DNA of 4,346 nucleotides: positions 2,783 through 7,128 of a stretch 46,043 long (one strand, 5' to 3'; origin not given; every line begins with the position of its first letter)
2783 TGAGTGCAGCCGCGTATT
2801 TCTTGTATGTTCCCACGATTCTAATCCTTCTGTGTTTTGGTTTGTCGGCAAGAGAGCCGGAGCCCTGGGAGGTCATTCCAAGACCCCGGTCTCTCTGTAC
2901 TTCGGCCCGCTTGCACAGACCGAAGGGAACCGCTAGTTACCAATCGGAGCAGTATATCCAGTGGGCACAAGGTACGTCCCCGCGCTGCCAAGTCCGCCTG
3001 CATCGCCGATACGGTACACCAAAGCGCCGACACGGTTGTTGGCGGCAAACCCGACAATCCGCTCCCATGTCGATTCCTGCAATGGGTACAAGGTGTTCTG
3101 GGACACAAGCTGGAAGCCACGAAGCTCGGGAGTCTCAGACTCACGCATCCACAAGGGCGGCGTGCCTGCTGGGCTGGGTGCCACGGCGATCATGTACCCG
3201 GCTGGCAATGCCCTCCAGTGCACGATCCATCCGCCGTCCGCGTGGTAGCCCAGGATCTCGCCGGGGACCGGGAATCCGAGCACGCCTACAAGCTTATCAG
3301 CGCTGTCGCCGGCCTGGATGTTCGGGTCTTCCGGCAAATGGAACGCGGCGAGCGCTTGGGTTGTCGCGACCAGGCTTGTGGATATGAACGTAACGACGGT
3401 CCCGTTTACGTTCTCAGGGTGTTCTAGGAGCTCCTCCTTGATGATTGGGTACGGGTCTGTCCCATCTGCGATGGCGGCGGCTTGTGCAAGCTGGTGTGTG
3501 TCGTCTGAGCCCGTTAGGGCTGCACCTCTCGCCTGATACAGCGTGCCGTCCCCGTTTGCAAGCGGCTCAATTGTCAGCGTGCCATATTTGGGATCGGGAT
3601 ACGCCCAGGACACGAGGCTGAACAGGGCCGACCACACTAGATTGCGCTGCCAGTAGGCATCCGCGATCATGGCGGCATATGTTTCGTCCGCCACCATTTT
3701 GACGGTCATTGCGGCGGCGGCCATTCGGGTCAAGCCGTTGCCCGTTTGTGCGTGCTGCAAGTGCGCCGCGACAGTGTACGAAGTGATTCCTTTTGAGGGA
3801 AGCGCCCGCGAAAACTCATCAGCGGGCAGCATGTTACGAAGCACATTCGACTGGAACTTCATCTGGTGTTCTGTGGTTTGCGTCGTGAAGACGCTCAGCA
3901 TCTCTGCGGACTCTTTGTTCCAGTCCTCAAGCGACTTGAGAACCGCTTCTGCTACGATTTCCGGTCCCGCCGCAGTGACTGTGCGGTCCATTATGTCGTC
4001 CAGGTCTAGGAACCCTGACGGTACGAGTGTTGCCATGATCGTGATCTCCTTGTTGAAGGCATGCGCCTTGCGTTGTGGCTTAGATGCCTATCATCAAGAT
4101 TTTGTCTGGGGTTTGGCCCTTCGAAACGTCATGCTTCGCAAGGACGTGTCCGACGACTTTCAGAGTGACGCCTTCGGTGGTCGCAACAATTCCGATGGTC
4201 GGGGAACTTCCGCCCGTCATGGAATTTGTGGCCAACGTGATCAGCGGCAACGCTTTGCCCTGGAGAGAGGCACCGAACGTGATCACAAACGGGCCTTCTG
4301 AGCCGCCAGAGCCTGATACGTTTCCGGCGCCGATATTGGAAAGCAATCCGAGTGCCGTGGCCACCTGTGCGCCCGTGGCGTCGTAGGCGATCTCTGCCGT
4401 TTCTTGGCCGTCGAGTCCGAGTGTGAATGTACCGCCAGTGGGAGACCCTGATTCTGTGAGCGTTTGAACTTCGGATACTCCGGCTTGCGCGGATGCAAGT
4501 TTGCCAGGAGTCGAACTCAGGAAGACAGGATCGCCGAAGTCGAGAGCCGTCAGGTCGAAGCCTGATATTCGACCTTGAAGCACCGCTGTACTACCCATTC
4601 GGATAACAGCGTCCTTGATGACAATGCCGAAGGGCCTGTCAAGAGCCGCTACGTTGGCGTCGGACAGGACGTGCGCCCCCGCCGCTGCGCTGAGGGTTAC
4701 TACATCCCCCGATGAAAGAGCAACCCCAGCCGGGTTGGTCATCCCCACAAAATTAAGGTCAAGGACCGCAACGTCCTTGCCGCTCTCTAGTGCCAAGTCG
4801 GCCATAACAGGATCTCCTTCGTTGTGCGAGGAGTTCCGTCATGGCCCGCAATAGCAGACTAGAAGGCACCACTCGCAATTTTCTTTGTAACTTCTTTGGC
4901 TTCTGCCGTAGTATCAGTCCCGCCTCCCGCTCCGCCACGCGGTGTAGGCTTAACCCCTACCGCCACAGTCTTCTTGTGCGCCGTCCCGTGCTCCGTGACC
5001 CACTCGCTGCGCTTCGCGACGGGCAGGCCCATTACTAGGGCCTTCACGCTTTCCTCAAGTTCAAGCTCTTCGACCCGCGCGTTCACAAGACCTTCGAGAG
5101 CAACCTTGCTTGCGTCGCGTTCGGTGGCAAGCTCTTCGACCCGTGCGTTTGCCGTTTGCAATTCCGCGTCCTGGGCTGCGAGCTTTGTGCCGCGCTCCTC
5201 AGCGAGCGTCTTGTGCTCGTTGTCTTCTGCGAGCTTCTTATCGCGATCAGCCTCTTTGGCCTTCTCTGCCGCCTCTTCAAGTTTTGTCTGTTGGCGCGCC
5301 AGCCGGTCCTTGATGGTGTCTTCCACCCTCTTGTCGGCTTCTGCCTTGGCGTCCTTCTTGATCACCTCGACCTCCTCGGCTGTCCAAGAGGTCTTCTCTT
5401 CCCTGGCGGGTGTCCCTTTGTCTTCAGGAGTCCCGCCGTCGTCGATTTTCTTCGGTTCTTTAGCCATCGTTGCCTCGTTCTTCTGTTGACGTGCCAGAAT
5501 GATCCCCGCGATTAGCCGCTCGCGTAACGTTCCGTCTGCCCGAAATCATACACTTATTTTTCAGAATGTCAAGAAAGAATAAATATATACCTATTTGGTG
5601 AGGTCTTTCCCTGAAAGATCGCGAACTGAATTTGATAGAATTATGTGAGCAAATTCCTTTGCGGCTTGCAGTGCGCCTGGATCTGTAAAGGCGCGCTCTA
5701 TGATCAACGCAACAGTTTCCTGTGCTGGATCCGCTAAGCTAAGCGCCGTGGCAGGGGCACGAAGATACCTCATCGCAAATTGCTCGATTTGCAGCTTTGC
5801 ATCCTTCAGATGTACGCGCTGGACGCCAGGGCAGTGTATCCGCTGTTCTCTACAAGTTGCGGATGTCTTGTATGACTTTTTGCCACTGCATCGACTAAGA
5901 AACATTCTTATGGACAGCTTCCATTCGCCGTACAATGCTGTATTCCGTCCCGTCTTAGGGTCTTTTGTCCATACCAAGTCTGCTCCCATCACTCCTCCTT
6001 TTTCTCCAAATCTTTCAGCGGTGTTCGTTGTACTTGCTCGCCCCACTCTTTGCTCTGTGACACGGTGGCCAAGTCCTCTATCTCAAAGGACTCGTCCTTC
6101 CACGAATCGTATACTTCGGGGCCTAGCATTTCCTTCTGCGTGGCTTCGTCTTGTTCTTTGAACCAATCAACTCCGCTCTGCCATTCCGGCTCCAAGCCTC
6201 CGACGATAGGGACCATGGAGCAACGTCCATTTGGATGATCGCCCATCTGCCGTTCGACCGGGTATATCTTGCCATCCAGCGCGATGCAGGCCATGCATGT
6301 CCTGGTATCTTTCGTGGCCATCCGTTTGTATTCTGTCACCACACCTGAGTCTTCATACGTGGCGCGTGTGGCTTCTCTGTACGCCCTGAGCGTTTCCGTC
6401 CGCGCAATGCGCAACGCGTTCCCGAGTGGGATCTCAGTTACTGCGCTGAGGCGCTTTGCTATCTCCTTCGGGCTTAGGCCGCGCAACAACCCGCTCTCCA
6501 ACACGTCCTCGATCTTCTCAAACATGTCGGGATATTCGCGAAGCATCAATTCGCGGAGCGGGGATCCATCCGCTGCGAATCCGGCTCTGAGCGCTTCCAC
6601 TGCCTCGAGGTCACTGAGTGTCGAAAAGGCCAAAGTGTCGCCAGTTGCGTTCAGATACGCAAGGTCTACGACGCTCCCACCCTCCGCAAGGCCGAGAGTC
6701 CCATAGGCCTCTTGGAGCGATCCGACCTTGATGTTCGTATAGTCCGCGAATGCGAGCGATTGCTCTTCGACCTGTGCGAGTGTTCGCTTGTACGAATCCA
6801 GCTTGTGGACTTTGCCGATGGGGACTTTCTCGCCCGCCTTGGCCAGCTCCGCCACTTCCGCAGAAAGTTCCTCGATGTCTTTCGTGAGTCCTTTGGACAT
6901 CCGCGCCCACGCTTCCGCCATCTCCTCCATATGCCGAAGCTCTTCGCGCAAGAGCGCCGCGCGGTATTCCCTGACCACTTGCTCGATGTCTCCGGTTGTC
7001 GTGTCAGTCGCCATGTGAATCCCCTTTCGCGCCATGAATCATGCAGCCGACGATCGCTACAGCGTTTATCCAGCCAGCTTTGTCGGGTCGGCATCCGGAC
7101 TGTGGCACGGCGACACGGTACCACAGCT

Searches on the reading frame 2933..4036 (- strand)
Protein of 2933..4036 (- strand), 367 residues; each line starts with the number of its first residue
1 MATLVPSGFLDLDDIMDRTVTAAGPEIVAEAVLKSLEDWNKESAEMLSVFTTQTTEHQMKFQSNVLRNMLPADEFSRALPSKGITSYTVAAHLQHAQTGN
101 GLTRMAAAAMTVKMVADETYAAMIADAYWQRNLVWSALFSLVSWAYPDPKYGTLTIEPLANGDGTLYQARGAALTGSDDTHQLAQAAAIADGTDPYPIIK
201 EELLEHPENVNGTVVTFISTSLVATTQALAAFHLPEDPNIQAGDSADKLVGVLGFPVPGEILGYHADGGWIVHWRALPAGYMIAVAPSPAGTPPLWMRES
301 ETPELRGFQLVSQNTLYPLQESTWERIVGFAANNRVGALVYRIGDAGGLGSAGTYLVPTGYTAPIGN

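Call 29: search_protein_families(library=phrogs, proteins=[window:2933-4036:-], max_evalue=0.001)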
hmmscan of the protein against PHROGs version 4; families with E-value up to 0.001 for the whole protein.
window:2933-4036:- (367 aa): 1 family
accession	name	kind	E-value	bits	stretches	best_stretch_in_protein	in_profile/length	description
phrog_3990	-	head and packaging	1e-16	62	1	8-362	21-384/390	major head protein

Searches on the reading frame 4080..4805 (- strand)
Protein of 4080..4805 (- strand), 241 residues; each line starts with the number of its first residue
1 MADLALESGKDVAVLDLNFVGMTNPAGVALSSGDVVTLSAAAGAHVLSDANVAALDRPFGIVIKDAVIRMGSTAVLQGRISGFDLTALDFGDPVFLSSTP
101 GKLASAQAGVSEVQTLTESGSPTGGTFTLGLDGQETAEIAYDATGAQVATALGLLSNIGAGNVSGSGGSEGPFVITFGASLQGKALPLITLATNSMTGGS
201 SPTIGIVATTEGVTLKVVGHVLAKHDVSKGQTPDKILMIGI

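Call 62: search_protein_families(library=phrogs, proteins=[window:4080-4805:-], max_evalue=0.001)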
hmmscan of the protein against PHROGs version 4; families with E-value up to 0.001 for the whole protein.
window:4080-4805:- (241 aa): 5 families
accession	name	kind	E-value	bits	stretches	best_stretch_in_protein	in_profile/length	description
phrog_10909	-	tail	8.1e-14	52.7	1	107-204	199-287/290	major tail protein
phrog_2839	-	tail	6.6e-11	42.4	1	113-225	61-166/581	tail sheath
phrog_792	-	tail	1.1e-05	25.8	1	100-201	249-345/350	major tail protein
phrog_117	-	tail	5.4e-05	23.7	1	85-160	194-271/319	major tail protein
phrog_5042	-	unknown function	0.00025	21.7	1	77-210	76-213/227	-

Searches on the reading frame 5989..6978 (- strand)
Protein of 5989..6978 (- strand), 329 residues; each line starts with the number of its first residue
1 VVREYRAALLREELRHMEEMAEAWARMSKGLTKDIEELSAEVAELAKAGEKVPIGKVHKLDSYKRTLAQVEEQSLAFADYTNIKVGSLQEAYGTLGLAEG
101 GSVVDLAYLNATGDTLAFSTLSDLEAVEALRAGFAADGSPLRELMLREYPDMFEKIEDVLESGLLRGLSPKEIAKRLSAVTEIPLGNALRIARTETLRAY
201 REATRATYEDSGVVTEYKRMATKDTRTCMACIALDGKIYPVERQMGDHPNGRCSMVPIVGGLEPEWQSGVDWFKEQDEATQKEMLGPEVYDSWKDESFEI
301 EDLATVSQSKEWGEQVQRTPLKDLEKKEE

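Call 62: search_protein_families(library=phrogs, proteins=[window:5989-6978:-], max_evalue=0.001)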
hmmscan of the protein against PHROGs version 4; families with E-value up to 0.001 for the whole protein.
window:5989-6978:- (329 aa): 19 families
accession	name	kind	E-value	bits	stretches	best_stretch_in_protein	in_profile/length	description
phrog_115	-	head and packaging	3.9e-31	109.9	1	154-310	208-364/665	minor head protein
phrog_595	-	head and packaging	1.5e-27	98.1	1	17-296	53-329/513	head maturation protease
phrog_241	-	head and packaging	7.5e-20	72.5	1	20-306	82-340/679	head morphogenesis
phrog_7625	-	head and packaging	9.3e-17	62.1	1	124-317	103-310/504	head morphogenesis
phrog_2468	-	head and packaging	1.2e-16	62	1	130-242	129-239/303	head morphogenesis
phrog_2841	-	head and packaging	8e-16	59.1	1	118-296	161-342/525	minor head protein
phrog_1657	-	head and packaging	3.9e-15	57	1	187-289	217-329/337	head morphogenesis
phrog_4728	-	head and packaging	4.3e-15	56.5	1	154-259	186-300/591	head morphogenesis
phrog_6577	-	unknown function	3.2e-14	53.2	1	152-261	115-232/1066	-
phrog_758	-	head and packaging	7.3e-12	46.2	1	152-259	174-291/326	head morphogenesis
phrog_2662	-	head and packaging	1.6e-11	44.5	1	155-245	590-681/717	portal protein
phrog_324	-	head and packaging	1.3e-10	41.9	1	151-285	201-344/624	head morphogenesis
phrog_19443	-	head and packaging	1.9e-08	34.3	1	155-269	171-295/579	minor head protein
phrog_19480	-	head and packaging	1.4e-07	31.1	1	154-257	632-735/737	head morphogenesis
phrog_1522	-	head and packaging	2.5e-07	31.2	1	189-280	149-240/591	head maturation protease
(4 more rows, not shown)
